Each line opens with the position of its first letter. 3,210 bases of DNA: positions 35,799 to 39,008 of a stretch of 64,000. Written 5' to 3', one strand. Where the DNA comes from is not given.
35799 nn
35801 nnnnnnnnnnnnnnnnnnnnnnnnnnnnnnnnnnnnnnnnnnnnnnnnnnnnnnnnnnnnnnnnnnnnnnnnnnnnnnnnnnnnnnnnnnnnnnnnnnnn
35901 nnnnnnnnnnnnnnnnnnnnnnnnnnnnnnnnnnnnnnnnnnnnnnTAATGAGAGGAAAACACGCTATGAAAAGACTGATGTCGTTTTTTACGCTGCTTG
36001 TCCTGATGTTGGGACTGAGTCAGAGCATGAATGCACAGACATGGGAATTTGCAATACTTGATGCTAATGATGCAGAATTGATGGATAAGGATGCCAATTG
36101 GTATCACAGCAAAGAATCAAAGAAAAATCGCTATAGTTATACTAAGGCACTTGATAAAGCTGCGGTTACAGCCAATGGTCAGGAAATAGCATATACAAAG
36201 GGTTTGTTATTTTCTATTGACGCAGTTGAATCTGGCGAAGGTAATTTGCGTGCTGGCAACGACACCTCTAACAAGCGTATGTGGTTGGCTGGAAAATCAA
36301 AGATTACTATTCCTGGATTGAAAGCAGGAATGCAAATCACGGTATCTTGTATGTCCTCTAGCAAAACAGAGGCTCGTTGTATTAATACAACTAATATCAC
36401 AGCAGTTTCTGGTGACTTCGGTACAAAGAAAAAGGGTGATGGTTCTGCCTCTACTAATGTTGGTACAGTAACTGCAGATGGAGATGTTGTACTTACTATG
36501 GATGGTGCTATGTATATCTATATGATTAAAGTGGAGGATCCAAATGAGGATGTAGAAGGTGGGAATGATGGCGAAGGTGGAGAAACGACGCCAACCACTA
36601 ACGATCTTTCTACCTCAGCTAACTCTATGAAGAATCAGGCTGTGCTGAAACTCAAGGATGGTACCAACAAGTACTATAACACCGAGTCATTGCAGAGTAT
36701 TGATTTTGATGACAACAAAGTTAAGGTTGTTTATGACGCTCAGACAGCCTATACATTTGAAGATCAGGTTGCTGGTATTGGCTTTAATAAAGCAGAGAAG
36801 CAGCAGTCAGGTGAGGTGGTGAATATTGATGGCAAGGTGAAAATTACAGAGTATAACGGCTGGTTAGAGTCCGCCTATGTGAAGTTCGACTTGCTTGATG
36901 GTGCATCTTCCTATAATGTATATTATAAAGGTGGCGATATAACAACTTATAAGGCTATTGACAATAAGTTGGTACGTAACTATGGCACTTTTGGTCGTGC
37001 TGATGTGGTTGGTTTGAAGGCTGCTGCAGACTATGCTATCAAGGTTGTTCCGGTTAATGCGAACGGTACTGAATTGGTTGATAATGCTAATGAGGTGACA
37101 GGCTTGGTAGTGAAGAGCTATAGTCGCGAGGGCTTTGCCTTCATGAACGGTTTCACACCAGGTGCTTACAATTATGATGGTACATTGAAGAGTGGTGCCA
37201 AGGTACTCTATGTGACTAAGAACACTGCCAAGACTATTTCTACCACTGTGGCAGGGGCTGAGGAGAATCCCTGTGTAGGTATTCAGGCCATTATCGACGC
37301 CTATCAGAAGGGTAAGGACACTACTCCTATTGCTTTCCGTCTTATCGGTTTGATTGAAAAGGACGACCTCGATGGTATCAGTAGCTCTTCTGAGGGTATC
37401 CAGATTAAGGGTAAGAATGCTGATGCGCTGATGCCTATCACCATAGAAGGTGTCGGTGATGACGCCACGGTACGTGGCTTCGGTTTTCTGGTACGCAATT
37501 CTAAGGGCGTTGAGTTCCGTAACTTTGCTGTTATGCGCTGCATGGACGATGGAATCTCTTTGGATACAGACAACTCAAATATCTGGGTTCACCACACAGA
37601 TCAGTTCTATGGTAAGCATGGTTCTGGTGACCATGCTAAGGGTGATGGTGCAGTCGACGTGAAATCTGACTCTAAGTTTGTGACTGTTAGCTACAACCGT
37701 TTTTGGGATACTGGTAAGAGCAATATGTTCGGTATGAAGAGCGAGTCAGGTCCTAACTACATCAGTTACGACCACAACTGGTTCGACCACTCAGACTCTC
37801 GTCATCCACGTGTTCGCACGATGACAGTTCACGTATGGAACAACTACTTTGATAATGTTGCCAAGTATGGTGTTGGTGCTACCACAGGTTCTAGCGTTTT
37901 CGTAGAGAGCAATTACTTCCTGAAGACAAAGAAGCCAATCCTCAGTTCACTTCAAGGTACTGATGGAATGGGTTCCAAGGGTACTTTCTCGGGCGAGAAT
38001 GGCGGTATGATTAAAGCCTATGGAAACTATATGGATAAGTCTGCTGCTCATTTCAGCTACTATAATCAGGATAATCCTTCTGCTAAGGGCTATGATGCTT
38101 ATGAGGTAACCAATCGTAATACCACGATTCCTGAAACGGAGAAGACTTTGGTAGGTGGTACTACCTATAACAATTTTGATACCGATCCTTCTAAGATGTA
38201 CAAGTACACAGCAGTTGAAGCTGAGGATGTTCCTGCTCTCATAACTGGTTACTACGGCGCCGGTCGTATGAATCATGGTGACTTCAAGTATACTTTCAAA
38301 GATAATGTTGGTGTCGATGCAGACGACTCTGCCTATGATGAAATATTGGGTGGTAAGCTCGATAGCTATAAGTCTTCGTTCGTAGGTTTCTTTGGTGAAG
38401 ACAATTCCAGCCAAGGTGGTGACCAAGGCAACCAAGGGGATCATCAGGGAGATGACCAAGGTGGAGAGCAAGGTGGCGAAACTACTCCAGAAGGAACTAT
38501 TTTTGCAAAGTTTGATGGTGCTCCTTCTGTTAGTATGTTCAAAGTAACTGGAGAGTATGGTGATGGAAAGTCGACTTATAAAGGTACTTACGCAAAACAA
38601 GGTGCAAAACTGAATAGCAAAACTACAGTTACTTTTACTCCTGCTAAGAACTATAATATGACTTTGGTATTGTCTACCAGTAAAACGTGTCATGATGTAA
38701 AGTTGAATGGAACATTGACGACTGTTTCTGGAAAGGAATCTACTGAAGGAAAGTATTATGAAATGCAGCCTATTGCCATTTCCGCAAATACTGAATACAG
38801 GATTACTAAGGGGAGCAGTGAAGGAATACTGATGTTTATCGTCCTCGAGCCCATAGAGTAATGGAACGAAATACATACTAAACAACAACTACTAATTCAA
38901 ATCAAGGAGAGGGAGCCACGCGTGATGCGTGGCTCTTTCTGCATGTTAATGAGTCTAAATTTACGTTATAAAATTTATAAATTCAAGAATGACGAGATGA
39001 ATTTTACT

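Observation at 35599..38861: CTD-less pectate lyase coupled to a mini-protein that carries the T9SS tail and shares a beta module with it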

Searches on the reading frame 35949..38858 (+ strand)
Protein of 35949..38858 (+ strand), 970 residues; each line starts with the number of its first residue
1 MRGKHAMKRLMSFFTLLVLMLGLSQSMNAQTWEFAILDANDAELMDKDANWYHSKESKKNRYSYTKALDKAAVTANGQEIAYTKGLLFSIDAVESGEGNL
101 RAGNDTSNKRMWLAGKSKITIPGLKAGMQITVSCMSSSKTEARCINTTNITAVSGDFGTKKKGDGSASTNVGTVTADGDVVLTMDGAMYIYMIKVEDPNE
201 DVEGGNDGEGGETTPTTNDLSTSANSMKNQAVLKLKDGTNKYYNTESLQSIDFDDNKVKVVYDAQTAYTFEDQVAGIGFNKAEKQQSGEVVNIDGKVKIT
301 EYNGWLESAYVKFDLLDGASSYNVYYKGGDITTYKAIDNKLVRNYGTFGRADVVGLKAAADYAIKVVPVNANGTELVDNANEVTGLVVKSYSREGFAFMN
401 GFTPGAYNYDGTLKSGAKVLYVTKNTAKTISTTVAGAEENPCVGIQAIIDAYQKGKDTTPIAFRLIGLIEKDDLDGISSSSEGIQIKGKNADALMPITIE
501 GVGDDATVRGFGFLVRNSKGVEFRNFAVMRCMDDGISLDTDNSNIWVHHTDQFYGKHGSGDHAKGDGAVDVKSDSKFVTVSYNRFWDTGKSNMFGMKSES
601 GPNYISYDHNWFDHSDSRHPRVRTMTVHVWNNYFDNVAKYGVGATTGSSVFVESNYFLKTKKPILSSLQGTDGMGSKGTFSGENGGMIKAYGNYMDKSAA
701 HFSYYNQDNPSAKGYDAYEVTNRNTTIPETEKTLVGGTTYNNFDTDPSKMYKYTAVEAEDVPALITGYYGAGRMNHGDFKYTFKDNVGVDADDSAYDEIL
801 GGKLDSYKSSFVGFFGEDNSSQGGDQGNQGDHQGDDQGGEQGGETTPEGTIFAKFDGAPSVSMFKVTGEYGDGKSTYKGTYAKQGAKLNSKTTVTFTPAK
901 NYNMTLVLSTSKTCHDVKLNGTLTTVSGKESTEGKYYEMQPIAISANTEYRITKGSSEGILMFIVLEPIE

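Call 3: search_protein_families(library=pfam, proteins=[window:35949-38858:+], max_evalue=1)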
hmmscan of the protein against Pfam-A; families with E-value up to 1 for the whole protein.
window:35949-38858:+ (970 aa): 4 families
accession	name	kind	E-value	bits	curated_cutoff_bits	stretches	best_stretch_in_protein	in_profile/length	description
PF00544.25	Pectate_lyase_4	-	2.5e-23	83.2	24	1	498-657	38-211/211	Pectate lyase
PF18283.7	CBM77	-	6.4e-12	46.2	25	1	852-960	4-105/108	Carbohydrate binding module 77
PF13229.12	Beta_helix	-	0.00018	21.6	25.9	1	479-589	44-138/158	Right handed beta helix region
PF03100.22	CcmE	-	0.071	13.9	24.6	0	282-328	13-59/99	CcmE domain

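Call 4: search_protein_families(library=ncbifam, proteins=[window:35949-38858:+], max_evalue=1)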
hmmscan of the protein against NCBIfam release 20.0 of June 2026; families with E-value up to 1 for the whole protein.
window:35949-38858:+ (970 aa): 0 families

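Call 25: find_homologous_proteins(query=window:35949-38858:+, region=1-970, max_evalue=1e-10)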
Query window:35949-38858:+, residues 1-970 (970 aa): 8000 proteins with E <= 1e-10 among 8000 candidates; the best 120 are listed.
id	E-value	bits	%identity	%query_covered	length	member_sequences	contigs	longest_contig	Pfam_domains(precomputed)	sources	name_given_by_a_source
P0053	0.0e+0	2174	99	100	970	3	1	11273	PF18283.8,PF00544.26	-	-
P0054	0.0e+0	1502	71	99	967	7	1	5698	PF18283.8,PF00544.26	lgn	-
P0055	0.0e+0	1467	70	99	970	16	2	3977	PF18283.8,PF00544.26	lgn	-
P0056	0.0e+0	1448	69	99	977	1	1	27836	PF18283.8,PF00544.26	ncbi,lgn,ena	-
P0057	0.0e+0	1436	67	99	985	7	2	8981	PF18283.8,PF00544.26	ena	-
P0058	0.0e+0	1435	68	99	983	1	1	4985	PF18283.8,PF00544.26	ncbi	-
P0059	0.0e+0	1429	68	99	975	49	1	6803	PF18283.8,PF00544.26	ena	-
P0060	0.0e+0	1411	66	99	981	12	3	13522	PF18283.8,PF00544.26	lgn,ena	-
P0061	0.0e+0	1390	68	99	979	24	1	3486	PF13229.13,PF18283.8,PF00544.26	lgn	-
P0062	0.0e+0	1389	69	98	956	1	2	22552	PF13229.13,PF18283.8,PF00544.26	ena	-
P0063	0.0e+0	1386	68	98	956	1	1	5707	PF13229.13,PF18283.8,PF00544.26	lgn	-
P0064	0.0e+0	1379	68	97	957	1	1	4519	PF18283.8,PF00544.26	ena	-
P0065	0.0e+0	1348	65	99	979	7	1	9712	PF18283.8,PF00544.26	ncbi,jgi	jgi:pectate lyase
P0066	0.0e+0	1327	64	99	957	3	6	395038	PF18283.8,PF00544.26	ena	-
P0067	0.0e+0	1324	64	99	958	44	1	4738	PF18283.8,PF00544.26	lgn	-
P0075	0.0e+0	1262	61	97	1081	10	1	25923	PF18283.8,PF00404.25,PF00544.26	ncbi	-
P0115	0.0e+0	1140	70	78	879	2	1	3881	PF18283.8,PF00404.25,PF00544.26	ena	-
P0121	0.0e+0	1130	59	97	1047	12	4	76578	PF18283.8,PF00404.25,PF00544.26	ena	-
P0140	0.0e+0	1105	57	98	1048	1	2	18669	PF18283.8,PF00544.26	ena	-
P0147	0.0e+0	1101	57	99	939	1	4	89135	PF13229.13,PF18283.8,PF19076.7,PF00544.26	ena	-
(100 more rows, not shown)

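Call 27: search_protein_families(library=pfam, proteins=[P0075, P0121, P0115, P0140, P0147], max_evalue=0.01)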
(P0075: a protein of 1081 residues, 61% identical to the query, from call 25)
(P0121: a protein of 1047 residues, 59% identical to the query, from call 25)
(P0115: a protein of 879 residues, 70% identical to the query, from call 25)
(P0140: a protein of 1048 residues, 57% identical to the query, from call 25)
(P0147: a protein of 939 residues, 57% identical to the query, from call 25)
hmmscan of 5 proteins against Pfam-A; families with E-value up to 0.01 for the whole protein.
P0075 (1081 aa): 7 families
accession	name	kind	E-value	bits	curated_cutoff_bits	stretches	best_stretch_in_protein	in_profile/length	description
PF00544.25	Pectate_lyase_4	-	2.8e-22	79.8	24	1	590-756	31-211/211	Pectate lyase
PF18283.7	CBM77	-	1.6e-13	51.4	25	1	965-1043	6-86/108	Carbohydrate binding module 77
PF00404.24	Dockerin_1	-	2.2e-07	31.4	22.9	1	70-124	1-56/57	Dockerin type I domain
PF13229.12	Beta_helix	-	0.0017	18.5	25.9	0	596-756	16-158/158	Right handed beta helix region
PF13499.12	EF-hand_7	-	0.0021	18.8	30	0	72-120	12-65/67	EF-hand domain pair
PF13202.12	EF-hand_5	-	0.0059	16.5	25.9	0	104-116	8-20/25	EF hand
PF00036.39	EF-hand_1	-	0.0072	16.2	25.4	0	104-121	9-26/29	EF hand domain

P0121 (1047 aa): 4 families
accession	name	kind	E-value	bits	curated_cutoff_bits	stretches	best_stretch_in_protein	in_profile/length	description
PF00544.25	Pectate_lyase_4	-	5e-25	88.8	24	1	583-746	34-211/211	Pectate lyase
PF18283.7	CBM77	-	7.8e-15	55.6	25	1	929-1005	5-82/108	Carbohydrate binding module 77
PF00404.24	Dockerin_1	-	2.3e-05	24.9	22.9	1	76-125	1-54/57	Dockerin type I domain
PF13229.12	Beta_helix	-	0.0002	21.5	25.9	1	587-746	17-158/158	Right handed beta helix region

P0115 (879 aa): 6 families
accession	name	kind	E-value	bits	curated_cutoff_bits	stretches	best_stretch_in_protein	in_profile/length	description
PF00544.25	Pectate_lyase_4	-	1.2e-23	84.3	24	1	416-579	34-211/211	Pectate lyase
PF18283.7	CBM77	-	1.5e-16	61.1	25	1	763-869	6-105/108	Carbohydrate binding module 77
PF00404.24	Dockerin_1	-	3.7e-10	40.3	22.9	1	78-127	2-53/57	Dockerin type I domain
PF13229.12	Beta_helix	-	2.8e-05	24.2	25.9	1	418-579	15-158/158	Right handed beta helix region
PF13405.12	EF-hand_6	-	0.008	16.3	25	0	110-127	9-26/30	EF-hand domain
PF13202.12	EF-hand_5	-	0.0093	15.8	25.9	0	79-90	9-20/25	EF hand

P0140 (1048 aa): 4 families
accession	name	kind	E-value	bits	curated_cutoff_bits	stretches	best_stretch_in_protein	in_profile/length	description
PF00544.25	Pectate_lyase_4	-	8.2e-25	88.1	24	1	582-745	34-211/211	Pectate lyase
PF18283.7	CBM77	-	4e-13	50.1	25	1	925-1005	1-81/108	Carbohydrate binding module 77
PF13229.12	Beta_helix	-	3.7e-06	27.1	25.9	2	597-745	22-134/158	Right handed beta helix region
PF00404.24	Dockerin_1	-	6.1e-05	23.6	22.9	1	76-123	2-53/57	Dockerin type I domain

P0147 (939 aa): 4 families
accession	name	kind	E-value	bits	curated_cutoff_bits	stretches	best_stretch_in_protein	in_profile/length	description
PF00544.25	Pectate_lyase_4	-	4.7e-25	88.9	24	1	474-638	33-211/211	Pectate lyase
PF18283.7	CBM77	-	8.3e-17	62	25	1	818-929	1-105/108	Carbohydrate binding module 77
PF13229.12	Beta_helix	-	1.8e-07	31.4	25.9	1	460-568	44-136/158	Right handed beta helix region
PF19076.6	CshA_repeat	-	1.4e-05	26.1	27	0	112-166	17-71/103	Surface adhesin CshA repetitive domain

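Call 28: find_encoding_contigs(protein=P0075, flank=5000, max_places=2)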
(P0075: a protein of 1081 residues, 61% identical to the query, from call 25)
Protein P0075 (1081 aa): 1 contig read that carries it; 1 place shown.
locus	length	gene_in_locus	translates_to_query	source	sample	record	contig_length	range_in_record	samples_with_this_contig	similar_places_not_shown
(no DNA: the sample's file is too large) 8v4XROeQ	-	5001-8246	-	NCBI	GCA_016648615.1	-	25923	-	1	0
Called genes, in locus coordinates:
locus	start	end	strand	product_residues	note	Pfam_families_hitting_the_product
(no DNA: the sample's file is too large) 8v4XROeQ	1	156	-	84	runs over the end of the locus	-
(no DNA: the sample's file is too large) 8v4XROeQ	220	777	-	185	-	PF04542:Sigma70_r2, PF08281:Sigma70_r4_2, PF04545:Sigma70_r4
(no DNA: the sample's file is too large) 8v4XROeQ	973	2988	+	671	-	PF05649:Peptidase_M13_N, PF01431:Peptidase_M13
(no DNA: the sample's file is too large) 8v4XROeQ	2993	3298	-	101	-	PF07876:Dabb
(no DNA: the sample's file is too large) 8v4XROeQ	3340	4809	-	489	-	PF00849:PseudoU_synth_2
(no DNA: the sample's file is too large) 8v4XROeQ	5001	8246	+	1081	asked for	PF00404:Dockerin_1 (weak), PF00544:Pectate_lyase_4, PF18283:CBM77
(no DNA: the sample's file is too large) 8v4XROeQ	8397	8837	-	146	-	?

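Call 29: find_encoding_contigs(protein=P0121, flank=5000, max_places=3)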
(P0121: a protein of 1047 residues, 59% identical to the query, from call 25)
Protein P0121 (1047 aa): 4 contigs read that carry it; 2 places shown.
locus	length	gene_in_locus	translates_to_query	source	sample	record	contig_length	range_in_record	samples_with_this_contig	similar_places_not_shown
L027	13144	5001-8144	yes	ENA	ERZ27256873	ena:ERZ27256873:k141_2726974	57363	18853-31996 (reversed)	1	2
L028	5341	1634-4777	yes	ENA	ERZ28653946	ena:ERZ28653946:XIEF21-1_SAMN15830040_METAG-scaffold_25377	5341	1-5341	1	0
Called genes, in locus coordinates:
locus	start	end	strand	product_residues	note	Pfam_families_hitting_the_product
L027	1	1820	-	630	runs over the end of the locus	PF02784:Orn_Arg_deC_N, PF17810:Arg_decarb_HB, PF17944:Arg_decarbox_C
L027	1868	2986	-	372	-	PF03462:PCRF, PF00472:RF-1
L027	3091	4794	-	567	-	PF00149:Metallophos, PF02872:5_nucleotid_C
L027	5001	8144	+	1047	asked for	PF00404:Dockerin_1 (faint), PF00544:Pectate_lyase_4, PF18283:CBM77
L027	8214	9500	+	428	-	PF00149:Metallophos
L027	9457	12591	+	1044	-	PF13476:AAA_23, PF02463:SMC_N (weak), PF13558:SbcC_Walker_B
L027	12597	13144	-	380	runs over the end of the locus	PF00072:Response_reg, PF00512:HisKA (weak), PF02518:HATPase_c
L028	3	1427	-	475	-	?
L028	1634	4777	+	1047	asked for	PF00404:Dockerin_1 (faint), PF00544:Pectate_lyase_4, PF18283:CBM77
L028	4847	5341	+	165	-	?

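Call 107: predict_structure(alignment_id=A5)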
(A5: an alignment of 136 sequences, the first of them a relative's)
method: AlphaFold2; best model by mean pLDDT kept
length: 1047 residues; sequences in the alignment: 136
mean_pLDDT: 82.2   pTM: 0.60
mean pLDDT of the five models: 82.2, 81.0, 80.6, 80.3, 78.5
residues with pLDDT >= 90: 531; 70-90: 281; 50-70: 158; < 50: 77
segments of 3 or more residues with pLDDT < 50: 1-19, 64-72, 99-104, 128-138, 300-302, 858-860, 862-865, 908-922
pLDDT, mean of each block of 10 residues (from residue 1): 37 38 68 63 73 73 45 57 70 59 54 61 57 47 92 94 95 97 91 96 96 96 93 94 92 94 94 95 96 81 70 74 81 89 84 89 87 64 88 89 92 95 96 92 94 95 88 92 93 96 97 95 93 96 91 94 92 93 96 86 95 87 84 93 69 69 87 72 54 86 63 78 77 63 90 66 61 82 88 89 89 92 81 91 90 65 55 74 77 83 63 34 75 91 94 93 96 94 97 96 93 97 96 97 85
secondary structure, 60 per line:
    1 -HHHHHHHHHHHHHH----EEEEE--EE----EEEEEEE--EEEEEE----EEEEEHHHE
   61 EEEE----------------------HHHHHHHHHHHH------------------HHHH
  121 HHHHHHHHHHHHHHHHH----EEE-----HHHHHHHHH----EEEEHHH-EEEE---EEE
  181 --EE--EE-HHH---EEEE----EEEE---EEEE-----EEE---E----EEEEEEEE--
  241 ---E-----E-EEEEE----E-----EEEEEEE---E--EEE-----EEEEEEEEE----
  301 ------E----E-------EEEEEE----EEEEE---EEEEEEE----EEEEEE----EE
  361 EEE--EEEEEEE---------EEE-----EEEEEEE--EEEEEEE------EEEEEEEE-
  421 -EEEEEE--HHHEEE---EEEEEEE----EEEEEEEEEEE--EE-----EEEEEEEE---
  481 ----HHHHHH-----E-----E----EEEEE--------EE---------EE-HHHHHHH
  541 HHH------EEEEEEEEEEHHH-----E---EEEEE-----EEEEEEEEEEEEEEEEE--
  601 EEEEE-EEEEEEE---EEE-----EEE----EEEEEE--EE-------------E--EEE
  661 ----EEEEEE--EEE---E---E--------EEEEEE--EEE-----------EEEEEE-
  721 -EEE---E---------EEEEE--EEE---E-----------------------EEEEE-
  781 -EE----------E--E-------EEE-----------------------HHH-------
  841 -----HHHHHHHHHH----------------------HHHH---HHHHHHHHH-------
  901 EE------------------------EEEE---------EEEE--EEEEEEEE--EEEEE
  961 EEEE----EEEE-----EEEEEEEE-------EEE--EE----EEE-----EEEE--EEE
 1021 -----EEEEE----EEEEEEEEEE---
elements in order (helices of 4 or more, strands of 3 or more residues): H2-15 E20-24 E33-39 E42-47 E52-56 E60-64 H87-98 H117-137 E142-144 H150-158 E163-166 E171-174 E178-180 E196-199 E204-207 E211-214 E220-222 E231-238 E252-256 E267-273 E280-282 E288-296 E320-325 E330-334 E338-344 E349-354 E359-363 E366-372 E382-384 E390-396 E399-405 E412-419 E422-427 E433-435 E439-445 E450-460 E470-477 H485-490 E507-511 H534-543 E550-559 E572-576 E582-598 E601-605 E607-613 E617-619 E625-627 E632-637 E658-660 E665-670 E673-675 E692-697 E700-702 E714-719 E722-724 E738-742 E745-747 E775-779 E805-807 H846-855 H878-881 H885-893 E927-930 E940-943 E946-953 E956-964 E969-972 E978-985 E993-995 E1004-1006 E1012-1015 E1018-1020 E1026-1030 E1035-1044
